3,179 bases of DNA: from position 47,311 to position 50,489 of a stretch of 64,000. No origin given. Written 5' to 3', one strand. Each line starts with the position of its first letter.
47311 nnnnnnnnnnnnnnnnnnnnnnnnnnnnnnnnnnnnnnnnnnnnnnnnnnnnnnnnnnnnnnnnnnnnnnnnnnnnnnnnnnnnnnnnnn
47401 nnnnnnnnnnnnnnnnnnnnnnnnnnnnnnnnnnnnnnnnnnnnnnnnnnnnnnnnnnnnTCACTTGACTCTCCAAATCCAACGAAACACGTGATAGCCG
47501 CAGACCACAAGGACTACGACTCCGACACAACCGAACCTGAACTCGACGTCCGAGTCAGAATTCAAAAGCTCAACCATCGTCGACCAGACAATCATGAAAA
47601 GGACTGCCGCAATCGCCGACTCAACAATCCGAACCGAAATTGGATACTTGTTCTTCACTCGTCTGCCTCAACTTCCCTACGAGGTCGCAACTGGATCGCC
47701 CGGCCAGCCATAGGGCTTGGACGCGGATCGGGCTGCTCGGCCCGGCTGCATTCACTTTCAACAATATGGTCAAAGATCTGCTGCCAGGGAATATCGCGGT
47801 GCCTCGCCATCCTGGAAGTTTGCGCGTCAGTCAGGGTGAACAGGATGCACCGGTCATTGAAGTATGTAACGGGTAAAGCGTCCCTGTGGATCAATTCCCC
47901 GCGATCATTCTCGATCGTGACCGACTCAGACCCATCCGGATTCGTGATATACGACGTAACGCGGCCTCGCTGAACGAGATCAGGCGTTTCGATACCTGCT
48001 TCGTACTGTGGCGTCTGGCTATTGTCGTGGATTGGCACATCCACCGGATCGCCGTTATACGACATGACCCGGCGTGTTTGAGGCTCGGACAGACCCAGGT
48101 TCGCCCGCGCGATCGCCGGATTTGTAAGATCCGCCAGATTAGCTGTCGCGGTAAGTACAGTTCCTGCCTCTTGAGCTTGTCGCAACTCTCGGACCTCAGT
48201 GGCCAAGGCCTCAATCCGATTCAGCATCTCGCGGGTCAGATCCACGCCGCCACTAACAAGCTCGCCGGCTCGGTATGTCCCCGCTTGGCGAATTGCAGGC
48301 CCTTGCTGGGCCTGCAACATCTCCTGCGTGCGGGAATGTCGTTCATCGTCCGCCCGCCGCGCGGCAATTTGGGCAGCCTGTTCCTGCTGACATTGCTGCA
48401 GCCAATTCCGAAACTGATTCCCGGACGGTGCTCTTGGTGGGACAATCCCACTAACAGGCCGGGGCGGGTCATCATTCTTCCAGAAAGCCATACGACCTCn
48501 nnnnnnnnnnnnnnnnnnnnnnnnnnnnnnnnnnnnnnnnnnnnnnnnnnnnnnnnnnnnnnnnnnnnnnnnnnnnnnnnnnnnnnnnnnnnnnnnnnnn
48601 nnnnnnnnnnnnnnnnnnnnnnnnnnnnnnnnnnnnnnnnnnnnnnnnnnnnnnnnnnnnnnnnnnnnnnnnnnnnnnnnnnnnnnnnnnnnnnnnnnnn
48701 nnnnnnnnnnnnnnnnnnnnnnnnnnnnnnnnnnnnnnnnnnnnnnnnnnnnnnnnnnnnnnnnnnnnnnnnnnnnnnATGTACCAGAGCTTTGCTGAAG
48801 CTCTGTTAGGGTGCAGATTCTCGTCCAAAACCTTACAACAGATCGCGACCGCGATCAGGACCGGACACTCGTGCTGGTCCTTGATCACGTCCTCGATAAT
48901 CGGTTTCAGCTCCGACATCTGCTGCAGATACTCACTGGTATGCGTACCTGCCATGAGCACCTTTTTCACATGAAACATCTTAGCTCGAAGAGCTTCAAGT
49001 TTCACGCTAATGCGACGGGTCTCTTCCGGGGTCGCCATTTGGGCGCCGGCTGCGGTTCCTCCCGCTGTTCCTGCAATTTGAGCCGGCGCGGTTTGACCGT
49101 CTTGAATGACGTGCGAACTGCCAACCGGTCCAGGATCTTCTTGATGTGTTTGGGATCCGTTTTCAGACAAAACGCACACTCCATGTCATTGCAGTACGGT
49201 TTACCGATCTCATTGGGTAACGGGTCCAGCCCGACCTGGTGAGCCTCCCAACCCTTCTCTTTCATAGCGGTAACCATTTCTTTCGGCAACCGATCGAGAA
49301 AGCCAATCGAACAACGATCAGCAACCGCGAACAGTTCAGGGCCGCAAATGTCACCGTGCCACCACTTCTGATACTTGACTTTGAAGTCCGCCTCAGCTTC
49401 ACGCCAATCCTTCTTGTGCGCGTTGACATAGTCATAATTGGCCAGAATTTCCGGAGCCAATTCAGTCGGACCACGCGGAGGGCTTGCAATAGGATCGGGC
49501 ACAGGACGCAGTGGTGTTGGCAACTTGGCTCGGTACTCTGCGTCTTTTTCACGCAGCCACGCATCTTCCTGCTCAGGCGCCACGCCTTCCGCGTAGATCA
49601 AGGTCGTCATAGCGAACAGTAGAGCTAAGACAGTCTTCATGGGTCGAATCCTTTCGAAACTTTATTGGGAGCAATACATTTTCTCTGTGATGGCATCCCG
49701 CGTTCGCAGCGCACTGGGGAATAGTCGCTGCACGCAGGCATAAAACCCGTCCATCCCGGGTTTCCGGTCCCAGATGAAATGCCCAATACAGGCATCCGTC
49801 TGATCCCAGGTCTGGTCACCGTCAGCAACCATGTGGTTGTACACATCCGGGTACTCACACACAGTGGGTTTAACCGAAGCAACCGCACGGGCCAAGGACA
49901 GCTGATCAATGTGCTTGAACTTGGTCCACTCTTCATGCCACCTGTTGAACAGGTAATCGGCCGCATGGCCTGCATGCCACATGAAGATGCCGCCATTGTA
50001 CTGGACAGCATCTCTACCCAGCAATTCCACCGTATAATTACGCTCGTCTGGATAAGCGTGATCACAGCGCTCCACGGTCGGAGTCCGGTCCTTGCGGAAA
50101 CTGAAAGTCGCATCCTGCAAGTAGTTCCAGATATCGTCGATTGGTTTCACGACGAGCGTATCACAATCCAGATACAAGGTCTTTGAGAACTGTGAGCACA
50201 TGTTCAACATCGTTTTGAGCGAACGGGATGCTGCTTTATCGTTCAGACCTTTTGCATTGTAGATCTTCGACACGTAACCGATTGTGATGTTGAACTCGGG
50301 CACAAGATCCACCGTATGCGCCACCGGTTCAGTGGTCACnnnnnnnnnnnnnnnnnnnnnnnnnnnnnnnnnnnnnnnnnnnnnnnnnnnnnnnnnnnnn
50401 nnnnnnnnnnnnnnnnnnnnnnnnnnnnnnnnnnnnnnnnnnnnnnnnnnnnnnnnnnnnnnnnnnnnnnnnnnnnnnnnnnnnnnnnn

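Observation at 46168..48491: Operon of SPFH/Band-7 lipoprotein with three small membrane proteins and a tail-fibre-motif protein, all translationally coupled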

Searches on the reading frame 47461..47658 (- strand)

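Call 3: search_protein_families(library=pfam, proteins=[window:47461-47658:-], max_evalue=0.1)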
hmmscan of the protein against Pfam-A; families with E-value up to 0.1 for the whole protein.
window:47461-47658:- (65 aa): 1 family
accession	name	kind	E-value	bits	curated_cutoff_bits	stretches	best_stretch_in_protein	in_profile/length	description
PF13126.11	DUF3975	-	0.034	15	25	0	9-27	50-68/80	Protein of unknown function (DUF3975)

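Call 4: search_protein_families(library=phrogs, proteins=[window:47461-47658:-], max_evalue=0.1)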
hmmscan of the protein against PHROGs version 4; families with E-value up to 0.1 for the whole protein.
window:47461-47658:- (65 aa): 1 family
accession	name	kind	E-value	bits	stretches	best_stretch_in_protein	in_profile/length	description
phrog_35662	-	unknown function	0.098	14.1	0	2-38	43-78/95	-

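Call 13: search_protein_families(library=padloc, proteins=[window:47461-47658:-], max_evalue=0.1)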
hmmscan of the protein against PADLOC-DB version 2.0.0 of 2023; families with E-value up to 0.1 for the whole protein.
window:47461-47658:- (65 aa): 0 families

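Call 14: search_protein_families(library=ncbifam, proteins=[window:47461-47658:-], max_evalue=0.1)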
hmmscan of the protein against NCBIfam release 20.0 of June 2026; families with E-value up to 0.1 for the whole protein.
window:47461-47658:- (65 aa): 1 family
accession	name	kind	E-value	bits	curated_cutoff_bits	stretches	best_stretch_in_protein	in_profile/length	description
NF009217.0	PRK12567.1-1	equivalog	0.035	13.6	268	1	40-63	168-191/238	putative monovalent cation/H+ antiporter subunit B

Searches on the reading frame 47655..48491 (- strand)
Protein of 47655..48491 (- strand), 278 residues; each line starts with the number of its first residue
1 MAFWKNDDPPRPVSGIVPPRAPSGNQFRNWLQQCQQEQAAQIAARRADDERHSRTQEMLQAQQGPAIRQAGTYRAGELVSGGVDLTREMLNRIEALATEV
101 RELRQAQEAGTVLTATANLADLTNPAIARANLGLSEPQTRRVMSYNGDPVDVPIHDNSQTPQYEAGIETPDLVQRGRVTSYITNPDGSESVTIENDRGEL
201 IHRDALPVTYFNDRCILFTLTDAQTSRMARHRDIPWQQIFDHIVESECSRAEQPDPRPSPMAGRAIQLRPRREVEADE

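Call 3: search_protein_families(library=pfam, proteins=[window:47655-48491:-], max_evalue=0.1)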
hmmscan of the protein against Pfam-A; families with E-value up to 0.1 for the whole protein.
window:47655-48491:- (278 aa): 1 family
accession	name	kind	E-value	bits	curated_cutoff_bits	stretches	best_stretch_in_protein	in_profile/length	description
PF13591.12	MerR_2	-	0.035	14.3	29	1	80-105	59-84/84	MerR HTH family regulatory protein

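Call 4: search_protein_families(library=phrogs, proteins=[window:47655-48491:-], max_evalue=0.1)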
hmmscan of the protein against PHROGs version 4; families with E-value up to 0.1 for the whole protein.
window:47655-48491:- (278 aa): 3 families
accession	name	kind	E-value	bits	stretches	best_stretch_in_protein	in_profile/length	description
phrog_2282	-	tail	0.00077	19.6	1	107-136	218-247/547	tail fiber protein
phrog_1980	-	tail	0.0075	16.6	1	57-147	159-225/449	tail fiber protein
phrog_29482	-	unknown function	0.056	13.3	1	109-136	262-288/477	-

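Call 13: search_protein_families(library=padloc, proteins=[window:47655-48491:-], max_evalue=0.1)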
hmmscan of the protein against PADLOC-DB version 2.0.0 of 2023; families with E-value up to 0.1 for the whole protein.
window:47655-48491:- (278 aa): 0 families

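Call 14: search_protein_families(library=ncbifam, proteins=[window:47655-48491:-], max_evalue=0.1)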
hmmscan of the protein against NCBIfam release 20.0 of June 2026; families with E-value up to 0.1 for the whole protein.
window:47655-48491:- (278 aa): 0 families

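Call 41: find_homologous_proteins(query=window:47658-48491:-, max_evalue=0.001)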
Query window:47658-48491:- (278 aa): 3 proteins with E <= 0.001 among 2183 candidates.
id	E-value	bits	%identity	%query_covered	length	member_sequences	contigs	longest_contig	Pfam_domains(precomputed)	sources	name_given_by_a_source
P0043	2.1e-181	619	100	100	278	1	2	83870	-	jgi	-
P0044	3.0e-75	271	53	100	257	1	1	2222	-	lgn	-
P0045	2.7e-44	170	47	79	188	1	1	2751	-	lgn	-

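Call 45: find_encoding_contigs(protein=P0044, flank=5000, max_places=1)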
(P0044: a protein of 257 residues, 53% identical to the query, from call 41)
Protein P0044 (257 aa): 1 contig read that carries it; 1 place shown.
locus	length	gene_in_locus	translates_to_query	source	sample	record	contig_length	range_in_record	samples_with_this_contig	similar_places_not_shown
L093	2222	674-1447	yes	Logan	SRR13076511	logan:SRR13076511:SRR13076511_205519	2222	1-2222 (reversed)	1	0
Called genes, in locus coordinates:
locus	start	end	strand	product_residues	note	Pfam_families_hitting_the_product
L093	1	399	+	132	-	?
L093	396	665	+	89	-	-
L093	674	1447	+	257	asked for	-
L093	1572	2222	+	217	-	?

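Call 62: predict_structure(alignment_id=A2)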
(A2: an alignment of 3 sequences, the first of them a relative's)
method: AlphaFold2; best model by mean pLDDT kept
length: 278 residues; sequences in the alignment: 3
mean_pLDDT: 42.7   pTM: 0.19
mean pLDDT of the five models: 42.7, 39.7, 39.0, 39.0, 38.7
residues with pLDDT >= 90: 0; 70-90: 10; 50-70: 47; < 50: 221
segments of 3 or more residues with pLDDT < 50: 1-13, 62-104, 106-141, 151-278
pLDDT, mean of each block of 10 residues (from residue 1): 39 52 65 71 58 53 41 39 41 43 45 35 41 43 54 42 32 38 38 41 32 29 35 41 35 37 36 37
secondary structure, 60 per line:
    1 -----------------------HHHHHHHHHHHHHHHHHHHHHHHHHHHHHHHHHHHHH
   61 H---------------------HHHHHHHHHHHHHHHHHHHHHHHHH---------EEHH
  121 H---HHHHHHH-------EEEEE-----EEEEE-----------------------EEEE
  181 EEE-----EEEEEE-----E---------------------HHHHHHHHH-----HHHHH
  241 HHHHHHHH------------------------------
elements in order: H24-61 H83-107 H125-131 E139-143 E149-153 E177-183 E189-194 H222-230 H236-248

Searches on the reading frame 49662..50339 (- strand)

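Call 3: search_protein_families(library=pfam, proteins=[window:49662-50339:-], max_evalue=0.1)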
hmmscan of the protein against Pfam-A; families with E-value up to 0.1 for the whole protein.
window:49662-50339:- (225 aa): 3 families
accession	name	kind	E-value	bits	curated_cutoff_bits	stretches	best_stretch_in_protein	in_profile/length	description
PF11051.14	Mannosyl_trans3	-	0.00034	20.5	22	1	20-81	62-126/273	Mannosyltransferase putative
PF01501.26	Glyco_transf_8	-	0.0017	18.4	24.3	1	48-122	96-166/253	Glycosyl transferase family 8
PF03407.22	Nucleotid_trans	-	0.0029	18.1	22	1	55-155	70-154/208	Nucleotide-diphospho-sugar transferase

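Call 4: search_protein_families(library=phrogs, proteins=[window:49662-50339:-], max_evalue=0.1)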
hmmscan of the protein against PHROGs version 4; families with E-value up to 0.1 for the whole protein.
window:49662-50339:- (225 aa): 1 family
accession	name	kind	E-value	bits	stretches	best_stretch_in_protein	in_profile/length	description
phrog_21516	-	unknown function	0.042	14.6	1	18-74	82-134/252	-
